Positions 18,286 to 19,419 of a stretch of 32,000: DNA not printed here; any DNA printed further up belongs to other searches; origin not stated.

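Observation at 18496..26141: Unrecognised ~230-aa module present three times in 8 kb, in three different protein architectures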

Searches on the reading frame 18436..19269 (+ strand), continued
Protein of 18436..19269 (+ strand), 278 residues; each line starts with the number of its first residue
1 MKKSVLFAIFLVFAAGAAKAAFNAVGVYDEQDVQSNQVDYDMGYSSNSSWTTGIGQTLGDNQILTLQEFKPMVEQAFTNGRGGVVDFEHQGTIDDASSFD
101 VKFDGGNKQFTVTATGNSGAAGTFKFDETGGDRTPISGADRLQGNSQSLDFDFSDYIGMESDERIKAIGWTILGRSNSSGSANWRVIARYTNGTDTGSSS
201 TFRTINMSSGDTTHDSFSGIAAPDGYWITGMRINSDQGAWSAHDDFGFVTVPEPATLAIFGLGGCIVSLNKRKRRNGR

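Call 33: fold_search(model_id=the predicted structure, library=pdb)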
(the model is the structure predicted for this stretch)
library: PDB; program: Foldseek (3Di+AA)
matches with E <= 10: 919; with E <= 0.001: 0
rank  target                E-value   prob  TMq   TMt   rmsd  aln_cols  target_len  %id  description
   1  4jqr                  4.3e-03  0.93  0.31  0.37   9.2       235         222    8  Crystal structure of a DUF4465 family protein (BACCAC_02373) from Bacteroides caccae ATCC 43185 at 2.05 A resolution (released 2013-04-10)
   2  9no3_D                8.0e-03  0.66  0.20  0.13  10.5       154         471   13  The bifunctional arabinofuranosidase/xylosidase from metagenome of Pseudacanthotermes militaris. (released 2025-10-08)
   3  9cyn_A                8.4e-03  0.77  0.22  0.28  10.9       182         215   13  Flagellar filament sheath protein FlaA1 (released 2026-03-18)
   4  7bys_A                1.1e-02  0.60  0.21  0.15  10.6       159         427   12  Crystal structure of exo-beta-1,3-galactanase from Phanerochaete chrysosporium Pc1,3Gal43A apo form (released 2020-11-04)
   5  9no3_A                1.1e-02  0.44  0.18  0.12  10.7       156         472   12  The bifunctional arabinofuranosidase/xylosidase from metagenome of Pseudacanthotermes militaris. (released 2025-10-08)
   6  9no3_B                1.2e-02  0.63  0.20  0.12  10.5       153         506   12  The bifunctional arabinofuranosidase/xylosidase from metagenome of Pseudacanthotermes militaris. (released 2025-10-08)
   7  4d8m                  1.6e-02  0.90  0.25  0.14   5.6       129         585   18  Crystal structure of Bacillus thuringiensis Cry5B nematocidal toxin (released 2012-12-19)
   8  8a1a_A                1.7e-02  0.75  0.24  0.06   7.0       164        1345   13  Structure of a leucinostatin derivative determined by host lattice display : L1F11V1 construct (released 2022-12-07)
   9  8tar_L                1.7e-02  0.72  0.27  0.37   7.5       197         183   10  APC/C-CDH1-UBE2C-Ubiquitin-CyclinB-NTD (released 2023-09-27)
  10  8qpg_TA               1.7e-02  0.92  0.30  0.22   5.5       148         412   20  Turret of Haloferax tailed virus 1 (released 2024-10-09)
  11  8iq9_B                1.7e-02  0.72  0.25  0.15   7.2       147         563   14  Crystal structure of trimeric K2-2 TSP in complex with tetrasaccharide and octasaccharide (released 2024-02-21)
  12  2zey_A                2.1e-02  0.51  0.21  0.33   7.1       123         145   15  Family 16 carbohydrate binding module (released 2008-03-04)
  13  8a19_A                2.2e-02  0.44  0.21  0.06   7.8       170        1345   15  Structure of a leucinostatin derivative determined by host lattice display : L1E4V1 construct (released 2022-12-07)
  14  2w5f_A                2.4e-02  0.51  0.22  0.14  12.4       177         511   12  High resolution crystallographic structure of the Clostridium thermocellum N-terminal endo-1,4-beta-D-xylanase 10B (Xy (released 2010-01-19)
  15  2zxq                  2.6e-02  0.57  0.23  0.07   7.4       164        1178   13  Crystal structure of endo-alpha-N-acetylgalactosaminidase from Bifidobacterium longum (EngBF) (released 2009-06-16)
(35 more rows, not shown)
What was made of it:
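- Closest known: DUF4465. Same: It was a weak first-model hit (call 33).
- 4jqr (DUF4465) ranked first for model 1: E 4e-3, prob 0.93, TM 0.31/0.37 (call 33).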

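Call 37: find_related_loci(query=A5, collection=genome_contigs, flank=10000)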
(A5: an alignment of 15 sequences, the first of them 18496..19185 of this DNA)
Query A5 (230 aa) in genome_contigs; peptide patterns used: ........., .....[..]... (x = any residue, [..] = any of these).
57 stretches matched a pattern; 3 encode a relative of the query (tblastn E <= 1e-3); 3 distinct loci.
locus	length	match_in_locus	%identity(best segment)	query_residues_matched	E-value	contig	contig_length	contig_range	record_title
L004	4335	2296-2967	50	6-230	2e-64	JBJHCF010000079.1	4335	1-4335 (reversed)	MAG: Opitutia bacterium isolate SF2967_J5348.metabat2_refined.028 NODE_21936_length_4335_cov_2.651854, whole genome shot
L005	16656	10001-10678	47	1-230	4e-60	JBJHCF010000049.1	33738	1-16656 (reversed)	MAG: Opitutia bacterium isolate SF2967_J5348.metabat2_refined.028 NODE_1378_length_33738_cov_2.415281, whole genome shot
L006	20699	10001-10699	42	1-230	2e-50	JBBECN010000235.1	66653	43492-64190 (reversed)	MAG: Akkermansiaceae bacterium isolate LejiaF_59_30 Lejia_F_661_length_66653_cov_15, whole genome shotgun sequence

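Call 38: find_related_loci(query=A5, collection=metagenome_contigs, flank=10000)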
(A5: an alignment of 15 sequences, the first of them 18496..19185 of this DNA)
Query A5 (230 aa) in metagenome_contigs; peptide patterns used: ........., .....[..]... (x = any residue, [..] = any of these).
69 stretches matched a pattern; 1 encode a relative of the query (tblastn E <= 1e-3); 1 distinct loci.
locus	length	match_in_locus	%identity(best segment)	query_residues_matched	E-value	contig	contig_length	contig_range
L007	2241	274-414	40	164-212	1e-6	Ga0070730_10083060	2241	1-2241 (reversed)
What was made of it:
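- Tried and rejected: Pattern-based scans of genome_contigs and metagenome_contigs gave only 3 loci and 1 locus (calls 37, 38).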

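Call 39: find_encoding_contigs(protein=P0007, flank=10000, max_places=1)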
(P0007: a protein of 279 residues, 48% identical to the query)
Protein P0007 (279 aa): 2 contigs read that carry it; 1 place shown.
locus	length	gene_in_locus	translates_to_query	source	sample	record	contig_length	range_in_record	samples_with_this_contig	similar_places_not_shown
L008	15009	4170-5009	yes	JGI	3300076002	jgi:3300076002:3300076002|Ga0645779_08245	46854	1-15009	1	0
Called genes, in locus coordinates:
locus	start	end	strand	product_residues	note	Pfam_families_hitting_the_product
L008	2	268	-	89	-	?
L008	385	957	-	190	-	PF00072:Response_reg, PF12840:HTH_20 (faint), PF00196:GerE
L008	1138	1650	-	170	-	PF13581:HATPase_c_2, PF02518:HATPase_c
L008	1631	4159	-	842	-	PF07494:Reg_prop (faint), PF24684:Vgb_lyase (faint), PF07495:Y_Y_Y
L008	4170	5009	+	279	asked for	PF07589:PEP_exosort_dom (weak)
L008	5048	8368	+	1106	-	PF07679:I-set (faint), PF13927:Ig_3 (faint), PF18884:TSP3_bac (weak)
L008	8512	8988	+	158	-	PF08479:POTRA_2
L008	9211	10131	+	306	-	-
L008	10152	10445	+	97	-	-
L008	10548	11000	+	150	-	-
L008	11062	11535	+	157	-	-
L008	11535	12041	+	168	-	PF01618:MotA_ExbB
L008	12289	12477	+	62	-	PF02472:ExbD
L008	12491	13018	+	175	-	-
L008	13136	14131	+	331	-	-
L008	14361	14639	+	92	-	PF16930:Porin_5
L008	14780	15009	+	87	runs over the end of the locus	PF16930:Porin_5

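Call 40: find_encoding_contigs(protein=P0016, flank=10000, max_places=1)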
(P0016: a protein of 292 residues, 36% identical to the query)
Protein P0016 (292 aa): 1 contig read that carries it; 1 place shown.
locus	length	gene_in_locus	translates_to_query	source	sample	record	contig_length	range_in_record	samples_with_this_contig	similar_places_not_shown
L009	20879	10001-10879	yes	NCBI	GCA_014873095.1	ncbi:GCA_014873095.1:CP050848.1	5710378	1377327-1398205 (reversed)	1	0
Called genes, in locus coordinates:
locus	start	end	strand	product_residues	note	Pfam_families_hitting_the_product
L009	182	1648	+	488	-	PF01408:GFO_IDH_MocA, PF19051:GFO_IDH_MocA_C2 (faint)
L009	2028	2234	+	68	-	PF13683:rve_3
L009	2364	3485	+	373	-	PF01408:GFO_IDH_MocA, PF22725:GFO_IDH_MocA_C3, PF02894:GFO_IDH_MocA_C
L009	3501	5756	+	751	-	PF23500:DUF7133, PF00034:Cytochrom_C (weak), PF13442:Cytochrome_CBB3 (weak)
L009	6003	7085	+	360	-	PF00724:Oxidored_FMN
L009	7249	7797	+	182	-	PF04542:Sigma70_r2, PF08281:Sigma70_r4_2, PF04545:Sigma70_r4 (weak)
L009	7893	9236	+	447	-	PF04773:FecR (weak)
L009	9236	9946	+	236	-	PF07963:N_methyl (weak)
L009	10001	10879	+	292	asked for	-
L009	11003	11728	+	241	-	-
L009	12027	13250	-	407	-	PF14690:Zn_ribbon_ISL3, PF13542:HTH_Tnp_ISL3, PF01610:DDE_Tnp_ISL3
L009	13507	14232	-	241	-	PF04945:YHS (weak), PF24273:TRASH_HVO_1752_C (faint)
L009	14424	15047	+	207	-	PF04542:Sigma70_r2, PF04545:Sigma70_r4, PF08281:Sigma70_r4_2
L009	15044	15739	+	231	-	-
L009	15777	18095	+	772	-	PF04945:YHS, PF19335:HMBD, PF00122:E1-E2_ATPase, PF00702:Hydrolase, PF08282:Hydrolase_3 (faint)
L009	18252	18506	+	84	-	-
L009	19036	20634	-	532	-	PF05598:DUF772, PF01609:DDE_Tnp_1, PF13751:DDE_Tnp_1_6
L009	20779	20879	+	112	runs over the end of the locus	-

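Call 41: find_encoding_contigs(protein=P0030, flank=10000, max_places=1)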
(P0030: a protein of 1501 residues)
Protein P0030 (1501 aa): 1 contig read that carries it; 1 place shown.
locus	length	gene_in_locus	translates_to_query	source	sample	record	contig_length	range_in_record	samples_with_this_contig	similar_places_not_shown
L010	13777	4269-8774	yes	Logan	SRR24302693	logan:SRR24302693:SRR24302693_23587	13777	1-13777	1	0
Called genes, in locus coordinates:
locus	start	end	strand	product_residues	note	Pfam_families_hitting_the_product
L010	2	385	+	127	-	?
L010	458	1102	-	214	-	PF00072:Response_reg, PF00196:GerE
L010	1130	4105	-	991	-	PF07494:Reg_prop (faint), PF20067:SSL_N (faint), PF07495:Y_Y_Y, PF07730:HisKA_3 (weak), PF02518:HATPase_c, PF13581:HATPase_c_2 (weak)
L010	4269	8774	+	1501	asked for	PF18884:TSP3_bac, PF12951:PATR (faint)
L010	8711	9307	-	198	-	PF08849:BrxA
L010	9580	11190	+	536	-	PF00884:Sulfatase, PF01663:Phosphodiest (faint), PF16347:SGSH_C (faint)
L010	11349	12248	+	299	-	-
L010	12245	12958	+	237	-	-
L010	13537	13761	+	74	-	-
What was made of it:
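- L008 and L010 lie next to Y_Y_Y sensor kinases (calls 39, 41).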

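Call 43: search_protein_families(library=pfam, alignment_id=A4, max_evalue=5)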
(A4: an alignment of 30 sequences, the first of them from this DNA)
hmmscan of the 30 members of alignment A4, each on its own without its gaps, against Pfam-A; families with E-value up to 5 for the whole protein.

A. member 1, seq(229 aa): 0 families

B. families by the number of members that match (of 30 scanned): 8 families
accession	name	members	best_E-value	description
PF02225.27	PA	2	0.044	PA domain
PF14252.11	DUF4347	1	0.13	Domain of unknown function (DUF4347)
PF21887.2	RhiE_B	1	0.14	RhiE branching domain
PF23386.1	NPP-6_helical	1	0.15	NPP-6, helical domain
PF14481.13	Fimbrial_PilY2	1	0.19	Type 4 fimbrial biogenesis protein PilY2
PF01112.23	Asparaginase_2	1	0.26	Asparaginase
PF11651.14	P22_CoatProtein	1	0.31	P22 coat protein - gene protein 5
PF21112.3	CsgH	1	0.73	CsgH protein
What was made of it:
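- On DUF4465 (PF14717, B12-binding): 0 of 30 members matched at E<=5 (call 43).
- Checked: None of 30 family members gave a consistent weak Pfam hit even at E<=5 (call 43).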

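Call 54: find_encoding_contigs(protein=P0024, flank=8000, max_places=1)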
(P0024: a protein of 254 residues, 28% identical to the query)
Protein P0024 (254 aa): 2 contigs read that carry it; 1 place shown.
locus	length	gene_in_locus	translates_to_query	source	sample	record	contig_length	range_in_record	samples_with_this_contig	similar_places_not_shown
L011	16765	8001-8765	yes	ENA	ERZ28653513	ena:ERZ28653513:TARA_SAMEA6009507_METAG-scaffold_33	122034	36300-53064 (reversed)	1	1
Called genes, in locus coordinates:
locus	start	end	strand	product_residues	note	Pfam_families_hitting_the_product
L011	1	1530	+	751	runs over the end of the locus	PF16335:GtaA_6_Hairpin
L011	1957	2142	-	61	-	PF15586:Imm8 (weak)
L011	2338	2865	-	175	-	PF00156:Pribosyltran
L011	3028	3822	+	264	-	PF00106:adh_short, PF08659:KR, PF01370:Epimerase (faint), PF13561:adh_short_C2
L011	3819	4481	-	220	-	-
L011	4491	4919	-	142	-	-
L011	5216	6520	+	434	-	PF06245:DUF1015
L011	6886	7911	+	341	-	PF00356:LacI, PF00532:Peripla_BP_1, PF13377:Peripla_BP_3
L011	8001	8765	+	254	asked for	-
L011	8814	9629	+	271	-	PF07963:N_methyl (weak), PF07596:SBP_bac_10 (weak)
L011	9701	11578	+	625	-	PF13620:CarboxypepD_reg (faint), PF00331:Glyco_hydro_10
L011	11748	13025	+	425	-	PF03033:Glyco_transf_28, PF06722:EryCIII-like_C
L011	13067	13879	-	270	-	-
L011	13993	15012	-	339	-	-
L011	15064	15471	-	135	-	PF14534:DUF4440 (weak), PF13474:SnoaL_3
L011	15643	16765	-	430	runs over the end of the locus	PF01697:Glyco_transf_92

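Call 55: find_encoding_contigs(protein=P0025, flank=8000, max_places=1)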
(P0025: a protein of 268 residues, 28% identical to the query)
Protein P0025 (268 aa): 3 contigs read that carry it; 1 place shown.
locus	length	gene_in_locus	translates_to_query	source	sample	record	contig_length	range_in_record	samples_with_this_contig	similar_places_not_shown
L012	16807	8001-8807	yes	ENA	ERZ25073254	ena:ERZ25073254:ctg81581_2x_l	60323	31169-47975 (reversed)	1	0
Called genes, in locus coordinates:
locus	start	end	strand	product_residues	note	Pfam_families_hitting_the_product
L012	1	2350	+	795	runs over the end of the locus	PF01656:CbiA, PF06564:CBP_BcsQ (weak), PF10609:ParA (weak), PF13614:AAA_31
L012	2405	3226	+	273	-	PF19567:CpsB_CapC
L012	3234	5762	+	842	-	PF04932:Wzy_C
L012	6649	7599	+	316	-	-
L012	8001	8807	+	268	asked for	PF07589:PEP_exosort_dom (weak)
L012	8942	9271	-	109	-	-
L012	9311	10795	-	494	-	PF02563:Poly_export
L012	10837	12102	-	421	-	-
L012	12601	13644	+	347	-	-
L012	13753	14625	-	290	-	PF00872:Transposase_mut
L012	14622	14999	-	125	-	-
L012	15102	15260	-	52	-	-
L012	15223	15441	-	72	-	-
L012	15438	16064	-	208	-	-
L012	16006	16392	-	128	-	PF01580:FtsK_SpoIIIE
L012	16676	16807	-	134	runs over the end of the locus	PF17854:FtsK_alpha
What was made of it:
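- Some members sit in non-degradative contexts: L012 is an EPS export cluster (call 55) and L009 has an ECF sigma factor and FecR (call 40).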

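Call 56: find_encoding_contigs(protein=P0021, flank=8000, max_places=1)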
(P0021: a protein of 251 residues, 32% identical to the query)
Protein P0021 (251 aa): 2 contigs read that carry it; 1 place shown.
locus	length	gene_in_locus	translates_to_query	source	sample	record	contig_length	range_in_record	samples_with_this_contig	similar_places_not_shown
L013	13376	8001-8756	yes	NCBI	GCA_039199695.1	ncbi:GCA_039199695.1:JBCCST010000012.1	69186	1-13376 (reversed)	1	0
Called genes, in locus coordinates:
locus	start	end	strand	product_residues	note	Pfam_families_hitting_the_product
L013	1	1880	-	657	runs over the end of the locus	PF07517:SecA_DEAD, PF01043:SecA_PP_bind, PF21090:P-loop_SecA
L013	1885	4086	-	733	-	-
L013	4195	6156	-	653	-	PF01590:GAF (weak)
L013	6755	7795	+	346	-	PF00356:LacI, PF00532:Peripla_BP_1, PF13377:Peripla_BP_3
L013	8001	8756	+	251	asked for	-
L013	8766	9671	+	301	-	PF07963:N_methyl (weak)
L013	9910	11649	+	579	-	PF00331:Glyco_hydro_10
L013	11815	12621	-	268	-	PF07963:N_methyl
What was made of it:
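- Stand-alone copies sit in operons beside a GH10 (calls 54, 56).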

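Call 78: find_encoding_contigs(protein=P0074, flank=10000, max_places=1)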
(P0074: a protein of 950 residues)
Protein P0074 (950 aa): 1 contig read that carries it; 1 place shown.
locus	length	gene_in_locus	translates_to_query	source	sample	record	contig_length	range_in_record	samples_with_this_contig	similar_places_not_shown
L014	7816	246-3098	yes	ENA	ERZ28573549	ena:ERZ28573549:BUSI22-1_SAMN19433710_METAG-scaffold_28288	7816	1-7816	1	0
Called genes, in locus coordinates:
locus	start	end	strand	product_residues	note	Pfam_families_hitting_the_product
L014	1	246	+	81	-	?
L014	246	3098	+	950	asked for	PF06917:Pectate_lyase_2, PF00041:fn3 (weak)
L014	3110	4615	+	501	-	PF00326:Peptidase_S9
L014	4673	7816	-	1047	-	?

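Call 79: find_encoding_contigs(protein=P0139, flank=10000, max_places=1)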
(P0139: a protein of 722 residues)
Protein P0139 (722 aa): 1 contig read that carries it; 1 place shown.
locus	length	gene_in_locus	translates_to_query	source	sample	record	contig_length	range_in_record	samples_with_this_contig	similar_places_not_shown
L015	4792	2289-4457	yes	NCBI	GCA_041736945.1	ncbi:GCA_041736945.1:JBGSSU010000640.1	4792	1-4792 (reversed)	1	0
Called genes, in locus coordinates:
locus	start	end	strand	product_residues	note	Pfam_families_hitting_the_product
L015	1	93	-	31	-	?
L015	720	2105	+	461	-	-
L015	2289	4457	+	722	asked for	PF22352:K319L-like_PKD, PF13385:Laminin_G_3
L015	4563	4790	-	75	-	?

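Call 80: find_encoding_contigs(protein=P0149, flank=10000, max_places=1)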
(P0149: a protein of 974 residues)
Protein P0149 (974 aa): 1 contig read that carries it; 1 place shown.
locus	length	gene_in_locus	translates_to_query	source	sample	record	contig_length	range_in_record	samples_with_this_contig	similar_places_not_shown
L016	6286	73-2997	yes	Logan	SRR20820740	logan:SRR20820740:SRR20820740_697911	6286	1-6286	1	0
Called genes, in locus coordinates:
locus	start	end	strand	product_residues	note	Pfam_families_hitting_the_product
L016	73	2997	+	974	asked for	PF00754:F5_F8_type_C, PF22633:F5_F8_type_C_2 (weak)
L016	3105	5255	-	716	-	PF02689:Herpes_Helicase (faint), PF05970:PIF1, PF13191:AAA_16 (faint), PF13245:AAA_19, PF13401:AAA_22 (faint), PF13604:AAA_30, PF13538:UvrD_C_2 (weak), PF00570:HRDC, +1 more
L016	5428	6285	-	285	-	?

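Call 85: find_encoding_contigs(protein=P0026, flank=8000, max_places=1)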
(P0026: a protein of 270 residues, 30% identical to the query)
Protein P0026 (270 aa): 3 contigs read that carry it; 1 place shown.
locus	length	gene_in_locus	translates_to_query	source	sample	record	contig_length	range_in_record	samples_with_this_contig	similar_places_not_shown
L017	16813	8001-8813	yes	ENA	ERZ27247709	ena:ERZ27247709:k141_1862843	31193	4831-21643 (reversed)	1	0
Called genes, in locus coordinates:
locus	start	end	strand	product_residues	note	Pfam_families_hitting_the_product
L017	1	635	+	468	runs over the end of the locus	PF00884:Sulfatase, PF16347:SGSH_C (weak)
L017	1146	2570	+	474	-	PF07589:PEP_exosort_dom (weak)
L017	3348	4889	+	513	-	PF12951:PATR (weak), PF07589:PEP_exosort_dom (weak)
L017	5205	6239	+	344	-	PF08240:ADH_N, PF16912:Glu_dehyd_C, PF00107:ADH_zinc_N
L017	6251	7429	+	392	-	PF00155:Aminotran_1_2, PF01041:DegT_DnrJ_EryC1 (weak), PF01053:Cys_Met_Meta_PP (weak)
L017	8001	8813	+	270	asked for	PF07589:PEP_exosort_dom (weak)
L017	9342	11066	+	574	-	PF01839:FG-GAP (faint), PF13517:FG-GAP_3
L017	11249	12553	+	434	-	PF03417:AAT (faint), PF03577:Peptidase_C69 (weak)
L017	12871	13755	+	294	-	PF07963:N_methyl (weak)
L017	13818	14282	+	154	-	-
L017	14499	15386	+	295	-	PF07963:N_methyl (weak)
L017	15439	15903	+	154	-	-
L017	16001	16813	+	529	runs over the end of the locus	PF04616:Glyco_hydro_43, PF17851:GH43_C2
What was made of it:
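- L017 has a sulfatase and GH43 (call 85).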
